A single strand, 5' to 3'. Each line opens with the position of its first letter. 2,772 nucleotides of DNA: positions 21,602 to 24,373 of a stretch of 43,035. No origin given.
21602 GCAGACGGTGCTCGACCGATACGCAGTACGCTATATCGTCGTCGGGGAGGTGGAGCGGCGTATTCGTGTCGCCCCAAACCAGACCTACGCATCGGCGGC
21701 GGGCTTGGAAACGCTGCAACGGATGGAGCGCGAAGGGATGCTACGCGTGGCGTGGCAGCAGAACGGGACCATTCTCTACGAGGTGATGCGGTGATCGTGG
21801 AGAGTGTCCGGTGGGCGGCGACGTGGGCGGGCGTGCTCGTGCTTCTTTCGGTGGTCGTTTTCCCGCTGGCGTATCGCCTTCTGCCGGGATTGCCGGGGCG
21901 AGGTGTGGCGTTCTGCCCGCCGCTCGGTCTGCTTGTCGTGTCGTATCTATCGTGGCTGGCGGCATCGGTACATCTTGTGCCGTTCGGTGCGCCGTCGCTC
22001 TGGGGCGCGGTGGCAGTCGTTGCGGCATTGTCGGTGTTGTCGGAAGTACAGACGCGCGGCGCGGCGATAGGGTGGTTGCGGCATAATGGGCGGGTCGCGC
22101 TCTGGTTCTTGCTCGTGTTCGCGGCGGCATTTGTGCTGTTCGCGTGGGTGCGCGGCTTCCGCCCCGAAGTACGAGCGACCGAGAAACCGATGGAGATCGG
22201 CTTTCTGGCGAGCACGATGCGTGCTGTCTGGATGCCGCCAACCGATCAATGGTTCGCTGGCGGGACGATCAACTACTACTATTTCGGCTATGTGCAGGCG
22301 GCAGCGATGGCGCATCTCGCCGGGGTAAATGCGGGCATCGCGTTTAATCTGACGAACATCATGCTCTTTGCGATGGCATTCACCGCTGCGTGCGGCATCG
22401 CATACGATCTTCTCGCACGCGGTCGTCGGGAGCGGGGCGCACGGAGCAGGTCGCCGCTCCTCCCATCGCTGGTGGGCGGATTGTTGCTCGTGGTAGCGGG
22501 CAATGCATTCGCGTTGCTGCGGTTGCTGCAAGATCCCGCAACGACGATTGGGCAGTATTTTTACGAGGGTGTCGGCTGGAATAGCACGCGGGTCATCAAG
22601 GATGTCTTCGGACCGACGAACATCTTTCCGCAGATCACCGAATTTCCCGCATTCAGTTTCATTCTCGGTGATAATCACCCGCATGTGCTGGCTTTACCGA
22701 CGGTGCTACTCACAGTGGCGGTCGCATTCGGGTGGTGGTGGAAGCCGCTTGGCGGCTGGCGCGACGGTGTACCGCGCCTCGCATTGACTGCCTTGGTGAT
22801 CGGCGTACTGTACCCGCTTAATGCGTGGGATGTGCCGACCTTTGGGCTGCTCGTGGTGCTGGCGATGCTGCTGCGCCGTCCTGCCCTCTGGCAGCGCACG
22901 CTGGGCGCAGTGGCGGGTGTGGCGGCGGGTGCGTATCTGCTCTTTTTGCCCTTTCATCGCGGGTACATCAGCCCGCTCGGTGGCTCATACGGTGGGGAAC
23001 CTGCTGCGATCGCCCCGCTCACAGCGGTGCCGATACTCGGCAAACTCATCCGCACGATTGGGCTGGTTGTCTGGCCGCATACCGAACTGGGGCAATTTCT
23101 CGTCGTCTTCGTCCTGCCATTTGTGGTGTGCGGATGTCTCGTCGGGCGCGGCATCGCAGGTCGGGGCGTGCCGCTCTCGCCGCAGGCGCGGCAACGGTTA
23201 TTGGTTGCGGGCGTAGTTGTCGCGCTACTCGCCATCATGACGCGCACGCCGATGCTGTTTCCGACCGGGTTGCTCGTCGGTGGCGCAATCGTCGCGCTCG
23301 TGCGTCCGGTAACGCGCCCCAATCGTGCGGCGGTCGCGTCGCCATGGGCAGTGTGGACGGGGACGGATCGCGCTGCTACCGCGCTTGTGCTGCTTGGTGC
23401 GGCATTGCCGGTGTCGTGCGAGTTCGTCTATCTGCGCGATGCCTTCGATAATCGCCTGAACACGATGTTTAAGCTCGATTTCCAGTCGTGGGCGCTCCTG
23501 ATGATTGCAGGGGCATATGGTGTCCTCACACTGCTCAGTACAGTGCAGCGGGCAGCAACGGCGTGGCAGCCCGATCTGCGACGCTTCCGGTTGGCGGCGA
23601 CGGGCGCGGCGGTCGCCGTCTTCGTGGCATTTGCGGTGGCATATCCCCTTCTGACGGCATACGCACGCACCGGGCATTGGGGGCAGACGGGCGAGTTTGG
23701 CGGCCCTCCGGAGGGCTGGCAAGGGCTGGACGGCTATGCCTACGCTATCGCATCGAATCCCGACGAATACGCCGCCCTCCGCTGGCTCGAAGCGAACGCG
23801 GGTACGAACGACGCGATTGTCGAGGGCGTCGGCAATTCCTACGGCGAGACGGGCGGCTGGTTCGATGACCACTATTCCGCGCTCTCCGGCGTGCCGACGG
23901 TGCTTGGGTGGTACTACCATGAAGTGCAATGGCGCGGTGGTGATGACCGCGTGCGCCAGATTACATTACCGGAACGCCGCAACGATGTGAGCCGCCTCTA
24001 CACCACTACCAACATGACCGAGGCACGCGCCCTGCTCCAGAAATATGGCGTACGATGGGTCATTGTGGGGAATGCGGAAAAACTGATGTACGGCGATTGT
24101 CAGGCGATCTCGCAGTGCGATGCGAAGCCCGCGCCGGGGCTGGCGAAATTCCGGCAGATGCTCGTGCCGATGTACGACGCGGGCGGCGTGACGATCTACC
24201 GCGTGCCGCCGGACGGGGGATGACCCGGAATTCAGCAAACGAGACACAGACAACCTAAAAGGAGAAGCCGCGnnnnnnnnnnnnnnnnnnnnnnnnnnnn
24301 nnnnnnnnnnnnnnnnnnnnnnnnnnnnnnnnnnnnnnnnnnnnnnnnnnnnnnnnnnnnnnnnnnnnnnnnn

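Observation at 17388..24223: Coupled pair of giant YYY/DUF2298-type membrane proteins, one fused to a GT-C-like module: candidate uncharacterised envelope glycosylation/polymerisation machine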

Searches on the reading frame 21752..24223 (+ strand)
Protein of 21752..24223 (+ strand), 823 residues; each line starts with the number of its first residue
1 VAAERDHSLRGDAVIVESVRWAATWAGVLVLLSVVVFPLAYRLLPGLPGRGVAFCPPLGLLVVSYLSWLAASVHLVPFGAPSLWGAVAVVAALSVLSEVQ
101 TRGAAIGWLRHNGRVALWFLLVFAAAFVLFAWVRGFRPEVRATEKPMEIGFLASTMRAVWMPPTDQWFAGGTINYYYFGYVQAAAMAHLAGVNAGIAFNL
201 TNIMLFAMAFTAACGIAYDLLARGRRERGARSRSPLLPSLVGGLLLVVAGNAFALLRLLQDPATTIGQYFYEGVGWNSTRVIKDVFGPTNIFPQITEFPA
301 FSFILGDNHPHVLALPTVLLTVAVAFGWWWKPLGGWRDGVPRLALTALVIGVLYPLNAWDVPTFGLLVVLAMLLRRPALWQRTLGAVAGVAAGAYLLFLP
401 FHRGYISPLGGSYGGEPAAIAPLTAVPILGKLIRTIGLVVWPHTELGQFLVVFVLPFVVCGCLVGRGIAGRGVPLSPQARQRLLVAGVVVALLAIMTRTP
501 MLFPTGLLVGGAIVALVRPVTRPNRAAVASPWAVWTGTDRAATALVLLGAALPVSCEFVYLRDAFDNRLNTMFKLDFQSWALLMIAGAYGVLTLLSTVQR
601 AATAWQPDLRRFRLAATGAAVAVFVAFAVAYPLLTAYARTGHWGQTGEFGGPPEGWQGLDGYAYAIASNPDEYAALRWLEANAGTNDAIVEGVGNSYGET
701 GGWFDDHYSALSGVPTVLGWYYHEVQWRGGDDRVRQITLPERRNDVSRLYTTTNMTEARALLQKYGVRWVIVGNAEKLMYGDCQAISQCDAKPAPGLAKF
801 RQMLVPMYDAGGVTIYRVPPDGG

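Call 6: search_protein_families(library=pfam, proteins=[window:21752-24223:+], max_evalue=0.01)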
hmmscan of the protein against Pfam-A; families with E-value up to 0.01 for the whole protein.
window:21752-24223:+ (823 aa): 1 family
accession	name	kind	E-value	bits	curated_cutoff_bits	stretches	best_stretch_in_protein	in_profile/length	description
PF10060.15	DUF2298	-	9.9e-96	322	27.8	1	62-583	1-488/488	Uncharacterized membrane protein (DUF2298)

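Call 7: search_protein_families(library=ncbifam, proteins=[window:21752-24223:+], max_evalue=0.01)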
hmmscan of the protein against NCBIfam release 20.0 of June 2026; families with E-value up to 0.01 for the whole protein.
window:21752-24223:+ (823 aa): 1 family
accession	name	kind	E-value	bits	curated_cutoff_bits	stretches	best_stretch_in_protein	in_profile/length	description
TIGR03662.1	Chlor_Arch_YYY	subfamily_domain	7.4e-136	454.7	300.25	1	23-818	6-726/727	chlor_Arch_YYY domain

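Call 10: search_solved_structures(query=window:21752-24220:+, max_evalue=1)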
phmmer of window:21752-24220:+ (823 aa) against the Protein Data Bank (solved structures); distinct sequences matched with E-value up to 1: 0.

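Call 12: find_homologous_proteins(query=window:21752-24220:+, max_evalue=1e-10)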
Query window:21752-24220:+ (823 aa): 622 proteins with E <= 1e-10 among 8000 candidates; the best 120 are listed.
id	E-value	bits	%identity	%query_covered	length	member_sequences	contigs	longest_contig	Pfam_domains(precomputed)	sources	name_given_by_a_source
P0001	0.0e+0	1827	100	98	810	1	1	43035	PF10060.16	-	-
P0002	0.0e+0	1261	68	98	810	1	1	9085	PF10060.16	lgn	-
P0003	9.9e-279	945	55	98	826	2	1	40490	PF10060.16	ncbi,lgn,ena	-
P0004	7.1e-268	909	54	98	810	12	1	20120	PF10060.16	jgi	-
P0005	5.8e-263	893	52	98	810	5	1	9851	PF10060.16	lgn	-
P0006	3.6e-258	877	52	98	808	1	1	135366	PF10060.16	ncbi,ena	-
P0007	7.5e-256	870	54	95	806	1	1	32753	PF10060.16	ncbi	ncbi:MAG: DUF2298 domain-containing protein [Thermomicrobiales bacterium]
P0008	2.8e-254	864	51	98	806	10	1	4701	PF10060.16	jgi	jgi:YYY domain-containing protein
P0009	6.9e-254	863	50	95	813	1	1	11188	PF10060.16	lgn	-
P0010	1.5e-252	859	52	98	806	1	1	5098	PF10060.16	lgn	-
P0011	2.8e-251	854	52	98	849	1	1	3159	PF10060.16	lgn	-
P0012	7.0e-250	850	51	96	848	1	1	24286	PF10060.16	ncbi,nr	ncbi:MAG: DUF2298 domain-containing protein [Chloroflexota bacterium]|nr:DUF2298 domain-containing p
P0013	1.3e-249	849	53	96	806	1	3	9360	PF10060.16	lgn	-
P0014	5.0e-249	847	50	98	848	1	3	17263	PF10060.16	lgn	-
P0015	6.4e-249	847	52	98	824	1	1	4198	PF10060.16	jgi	jgi:YYY domain-containing protein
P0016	1.7e-248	845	51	98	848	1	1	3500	PF10060.16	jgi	jgi:YYY domain-containing protein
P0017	1.6e-247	842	51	98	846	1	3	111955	PF10060.16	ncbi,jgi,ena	-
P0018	2.6e-247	841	50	97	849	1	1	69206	PF10060.16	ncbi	-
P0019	6.6e-247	840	49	98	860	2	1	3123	PF10060.16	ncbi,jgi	-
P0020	5.4e-246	837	51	98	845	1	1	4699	PF10060.16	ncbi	ncbi:MAG: DUF2298 domain-containing protein [Thermomicrobiales bacterium]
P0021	1.5e-244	832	50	98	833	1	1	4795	PF10060.16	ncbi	-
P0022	4.4e-244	831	49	98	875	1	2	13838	PF10060.16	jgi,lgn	-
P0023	6.6e-244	830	48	58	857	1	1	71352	PF10060.16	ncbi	-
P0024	9.4e-242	823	48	95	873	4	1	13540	PF10060.16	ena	-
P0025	3.9e-241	821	48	97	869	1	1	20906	PF10060.16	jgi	-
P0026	8.2e-241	820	49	96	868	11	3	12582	PF10060.16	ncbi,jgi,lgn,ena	-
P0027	4.6e-239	814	49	93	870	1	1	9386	PF10060.16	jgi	jgi:YYY domain-containing protein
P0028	2.2e-237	808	48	98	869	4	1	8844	PF10060.16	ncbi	-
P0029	7.3e-237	807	49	98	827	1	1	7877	PF10060.16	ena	-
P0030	9.1e-193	661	50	78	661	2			PF10060.16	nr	nr:DUF2298 domain-containing protein [Chloroflexota bacterium]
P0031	1.0e-122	429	38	97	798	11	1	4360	PF10060.16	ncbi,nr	ncbi:MAG TPA: DUF2298 domain-containing protein [Thermomicrobiales bacterium]|nr:DUF2298 domain-cont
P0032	1.1e-119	419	36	94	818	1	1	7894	PF10060.16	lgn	-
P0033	1.1e-114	403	38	50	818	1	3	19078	PF10060.16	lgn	-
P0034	9.2e-114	400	36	95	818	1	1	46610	PF10060.16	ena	-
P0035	2.2e-108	382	35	94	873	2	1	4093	PF10060.16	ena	-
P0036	3.7e-108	381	35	95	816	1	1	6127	PF10060.16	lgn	-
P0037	8.4e-105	370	36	97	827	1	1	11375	PF10060.16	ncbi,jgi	ncbi:MAG TPA: DUF2298 domain-containing protein [Thermomicrobiales bacterium]|jgi:YYY domain-contain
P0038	9.7e-105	370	36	95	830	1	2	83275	PF10060.16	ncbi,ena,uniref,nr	ncbi:MAG: FIG01021662: hypothetical protein [uncultured Thermomicrobiales bacterium]|uniref:Uncharac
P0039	2.8e-100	355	33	98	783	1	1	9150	PF10060.16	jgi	jgi:YYY domain-containing protein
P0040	1.4e-96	343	35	92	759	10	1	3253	PF10060.16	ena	-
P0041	2.1e-92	329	34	97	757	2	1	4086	PF10060.16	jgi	jgi:YYY domain-containing protein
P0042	6.8e-92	327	34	58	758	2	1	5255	PF10060.16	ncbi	-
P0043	1.8e-88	316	32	93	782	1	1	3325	PF10060.16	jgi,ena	-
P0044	1.2e-87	313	34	94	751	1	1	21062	PF10060.16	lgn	-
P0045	8.6e-86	307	34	93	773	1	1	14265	PF10060.16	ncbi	ncbi:MAG: DUF2298 domain-containing protein [Anaerolineae bacterium]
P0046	3.2e-85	305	35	54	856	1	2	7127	PF10060.16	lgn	-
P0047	4.2e-85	305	38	37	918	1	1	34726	PF10060.16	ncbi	-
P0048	3.3e-84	302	34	96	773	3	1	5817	PF10060.16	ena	-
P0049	4.6e-83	298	35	47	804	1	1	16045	PF10060.16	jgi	jgi:YYY domain-containing protein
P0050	7.7e-82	294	31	97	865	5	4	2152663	PF10060.16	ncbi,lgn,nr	ncbi:MAG: hypothetical protein HS114_01415 [Anaerolineales bacterium]|nr:hypothetical protein [Anaer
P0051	9.6e-82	294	32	96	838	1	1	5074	PF10060.16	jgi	jgi:YYY domain-containing protein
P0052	3.0e-81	292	30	96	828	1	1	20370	PF10060.16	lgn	-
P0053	5.3e-81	291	31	96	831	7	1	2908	PF10060.16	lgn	-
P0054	1.2e-80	290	35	39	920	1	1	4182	PF10060.16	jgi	jgi:YYY domain-containing protein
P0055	1.9e-80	289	34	96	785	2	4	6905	PF10060.16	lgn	-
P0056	2.0e-80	289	37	44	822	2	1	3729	PF10060.16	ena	-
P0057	2.2e-80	289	32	47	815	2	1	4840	PF10060.16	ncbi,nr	ncbi:MAG TPA: DUF2298 domain-containing protein [Dehalococcoidia bacterium]|nr:DUF2298 domain-contai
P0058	4.4e-80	288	33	97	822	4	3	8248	PF10060.16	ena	-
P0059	4.7e-80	288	36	47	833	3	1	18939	PF10060.16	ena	-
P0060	9.5e-80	287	42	42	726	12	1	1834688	PF10060.16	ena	-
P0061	1.2e-79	287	31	97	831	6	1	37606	PF10060.16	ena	-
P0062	1.2e-79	287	37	35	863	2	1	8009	PF10060.16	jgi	-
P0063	2.0e-79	286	32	94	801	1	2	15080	PF10060.16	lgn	-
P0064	4.8e-79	285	33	97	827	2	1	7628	PF10060.16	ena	-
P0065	4.9e-79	285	37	35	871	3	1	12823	PF10060.16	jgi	-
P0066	6.2e-79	284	33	95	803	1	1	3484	PF10060.16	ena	-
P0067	6.3e-79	284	37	47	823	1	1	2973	PF10060.16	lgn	-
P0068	1.2e-78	283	37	53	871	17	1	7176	PF10060.16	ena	-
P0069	1.7e-78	283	33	97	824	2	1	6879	PF10060.16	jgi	-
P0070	2.7e-78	282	32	97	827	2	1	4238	PF10060.16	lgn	-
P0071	3.7e-78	282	35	46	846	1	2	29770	PF10060.16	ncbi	-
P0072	3.7e-78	282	36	53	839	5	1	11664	PF10060.16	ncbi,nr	ncbi:MAG: hypothetical protein KC418_05885 [Anaerolineales bacterium]|nr:hypothetical protein [Anaer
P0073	1.5e-77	280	32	47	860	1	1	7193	PF10060.16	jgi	jgi:YYY domain-containing protein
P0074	1.7e-77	280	33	32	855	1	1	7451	PF10060.16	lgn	-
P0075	2.2e-77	279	33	96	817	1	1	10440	PF10060.16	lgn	-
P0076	2.4e-77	279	31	96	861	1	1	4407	PF10060.16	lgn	-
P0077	2.5e-77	279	34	97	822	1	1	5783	PF10060.16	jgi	jgi:YYY domain-containing protein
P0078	2.9e-77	279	36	43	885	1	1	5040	PF10060.16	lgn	-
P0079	3.2e-77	279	34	37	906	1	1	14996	PF10060.16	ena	-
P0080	3.6e-77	278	35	84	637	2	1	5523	PF10060.16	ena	-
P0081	5.0e-77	278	36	49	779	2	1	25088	PF10060.16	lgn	-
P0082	5.6e-77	278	30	97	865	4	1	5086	PF10060.16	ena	-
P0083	8.7e-77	277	37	37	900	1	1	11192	PF10060.16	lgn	-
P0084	1.1e-76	277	32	95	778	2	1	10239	PF10060.16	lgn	-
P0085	1.4e-76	277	30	96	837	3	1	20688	PF10060.16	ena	-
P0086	1.5e-76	276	33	97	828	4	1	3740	PF10060.16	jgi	-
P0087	6.0e-76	274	32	95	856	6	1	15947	PF10060.16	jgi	jgi:YYY domain-containing protein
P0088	1.0e-75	274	36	37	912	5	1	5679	PF10060.16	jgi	-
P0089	1.2e-75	273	34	97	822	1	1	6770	PF10060.16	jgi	jgi:YYY domain-containing protein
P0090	2.5e-75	272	36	40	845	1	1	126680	PF10060.16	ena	-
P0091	2.6e-75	272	33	97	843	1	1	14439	PF10060.16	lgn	-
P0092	2.8e-75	272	31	95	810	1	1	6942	PF10060.16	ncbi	-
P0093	2.8e-75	272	35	44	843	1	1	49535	PF10060.16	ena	-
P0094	5.8e-75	271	31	95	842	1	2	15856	PF10060.16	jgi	jgi:YYY domain-containing protein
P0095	5.9e-75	271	33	95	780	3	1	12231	PF10060.16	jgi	jgi:YYY domain-containing protein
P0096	1.9e-74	269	31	47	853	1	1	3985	PF10060.16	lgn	-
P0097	2.8e-74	269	33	47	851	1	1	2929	PF10060.16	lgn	-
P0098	3.6e-74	269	36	35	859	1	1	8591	PF10060.16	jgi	jgi:YYY domain-containing protein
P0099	4.4e-74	268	33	97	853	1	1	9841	PF10060.16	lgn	-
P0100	1.0e-73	267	32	97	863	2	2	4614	PF10060.16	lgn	-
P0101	1.4e-73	267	36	42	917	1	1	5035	PF10060.16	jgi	jgi:YYY domain-containing protein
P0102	1.6e-73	266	31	97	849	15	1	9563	PF10060.16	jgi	-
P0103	2.7e-73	266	32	47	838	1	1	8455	PF10060.16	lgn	-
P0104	5.0e-73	265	31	90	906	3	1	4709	PF10060.16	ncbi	-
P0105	9.5e-73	264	30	95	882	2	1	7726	PF10060.16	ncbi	-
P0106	9.8e-73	264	35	43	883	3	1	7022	PF10060.16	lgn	-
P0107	1.4e-72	263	38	34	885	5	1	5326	PF10060.16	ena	-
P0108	1.6e-72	263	35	37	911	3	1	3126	PF10060.16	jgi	jgi:uncharacterized membrane protein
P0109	1.6e-72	263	33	97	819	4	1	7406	PF10060.16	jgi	-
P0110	2.1e-72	263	29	97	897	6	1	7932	PF10060.16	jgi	jgi:YYY domain-containing protein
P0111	2.1e-72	263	36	42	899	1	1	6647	PF10060.16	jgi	jgi:YYY domain-containing protein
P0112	2.6e-72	262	29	97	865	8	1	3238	PF10060.16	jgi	jgi:YYY domain-containing protein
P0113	2.7e-72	262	33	41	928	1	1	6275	PF10060.16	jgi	jgi:YYY domain-containing protein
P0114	2.8e-72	262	34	37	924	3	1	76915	PF10060.16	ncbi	-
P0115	3.1e-72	262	32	96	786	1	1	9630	PF10060.16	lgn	-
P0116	3.2e-72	262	30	97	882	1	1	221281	PF10060.16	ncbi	ncbi:MAG: DUF2298 domain-containing protein [Chloroflexota bacterium]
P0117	3.4e-72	262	28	96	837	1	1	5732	PF10060.16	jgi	jgi:YYY domain-containing protein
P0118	4.2e-72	262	33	46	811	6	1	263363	PF10060.16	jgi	-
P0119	5.4e-72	261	32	97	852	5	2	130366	PF10060.16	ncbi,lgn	ncbi:MAG: DUF2298 domain-containing protein [Candidatus Promineifilaceae bacterium]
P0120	7.1e-72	261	36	47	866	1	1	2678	PF10060.16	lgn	-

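Call 24: find_encoding_contigs(protein=P0006, flank=10000, max_places=3)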
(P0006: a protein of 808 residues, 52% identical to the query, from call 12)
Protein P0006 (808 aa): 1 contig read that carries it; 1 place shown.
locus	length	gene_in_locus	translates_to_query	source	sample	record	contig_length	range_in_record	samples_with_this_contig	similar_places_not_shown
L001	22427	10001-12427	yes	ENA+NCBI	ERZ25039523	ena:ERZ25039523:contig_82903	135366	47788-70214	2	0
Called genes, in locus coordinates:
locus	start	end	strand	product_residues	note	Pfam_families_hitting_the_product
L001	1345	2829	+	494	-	PF00953:Glycos_transf_4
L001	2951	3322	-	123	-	PF02410:RsfS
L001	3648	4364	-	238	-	-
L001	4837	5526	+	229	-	PF08676:MutL_C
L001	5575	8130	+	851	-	PF02366:PMT, PF13231:PMT_2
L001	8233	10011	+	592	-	PF10060:DUF2298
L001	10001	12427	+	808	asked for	PF10060:DUF2298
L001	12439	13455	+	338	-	PF00551:Formyl_trans_N, PF02911:Formyl_trans_C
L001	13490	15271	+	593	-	PF00664:ABC_membrane, PF00005:ABC_tran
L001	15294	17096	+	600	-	PF00664:ABC_membrane, PF00005:ABC_tran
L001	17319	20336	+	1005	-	-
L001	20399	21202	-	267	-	PF00753:Lactamase_B, PF23023:Anti-Pycsar_Apyc1, PF13483:Lactamase_B_3 (weak), PF12706:Lactamase_B_2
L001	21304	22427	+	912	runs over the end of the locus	PF03699:UPF0182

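Call 27: predict_structure(alignment_id=A1)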
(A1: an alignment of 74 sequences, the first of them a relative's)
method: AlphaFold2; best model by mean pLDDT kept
length: 810 residues; sequences in the alignment: 74
mean_pLDDT: 93.6   pTM: 0.95
mean pLDDT of the five models: 93.6, 93.0, 92.2, 92.0, 91.5
residues with pLDDT >= 90: 681; 70-90: 104; 50-70: 24; < 50: 1
segments of 3 or more residues with pLDDT < 50: none
pLDDT, mean of each block of 10 residues (from residue 1): 97 99 98 98 99 98 98 98 98 98 98 98 93 93 94 85 87 98 98 99 98 89 97 98 98 95 96 89 96 96 98 97 93 98 95 97 92 97 95 76 86 92 92 97 97 93 94 95 95 96 92 77 97 97 94 91 98 98 95 94 94 97 96 89 96 94 97 92 81 92 89 77 91 95 97 96 85 65 91 96 84
secondary structure, 60 per line:
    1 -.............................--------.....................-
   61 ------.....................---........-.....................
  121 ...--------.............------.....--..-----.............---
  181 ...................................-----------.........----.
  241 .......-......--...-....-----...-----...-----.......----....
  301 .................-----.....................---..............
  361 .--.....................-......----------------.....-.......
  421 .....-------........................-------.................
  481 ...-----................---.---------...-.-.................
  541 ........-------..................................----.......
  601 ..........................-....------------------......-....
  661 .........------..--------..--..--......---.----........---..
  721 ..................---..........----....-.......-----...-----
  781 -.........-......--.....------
elements in order (helices of 4 or more, strands of 3 or more residues): H2-30 H39-59 H67-87 H91-98 H100-123 H132-144 H165-177 H181-215 H227-235 H240-247 H249-254 H261-264 E270-272 E278-280 H286-292 H297-317 H323-343 H347-361 H364-384 H386-391 H408-412 H414-422 E423-425 H433-456 H464-483 H489-504 H524-545 E546-548 H556-589 H594-626 H628-631 H650-655 H657-669 H694-699 H708-715 H719-738 H742-751 E756-759 H761-767 H782-790 E792-797 E800-804
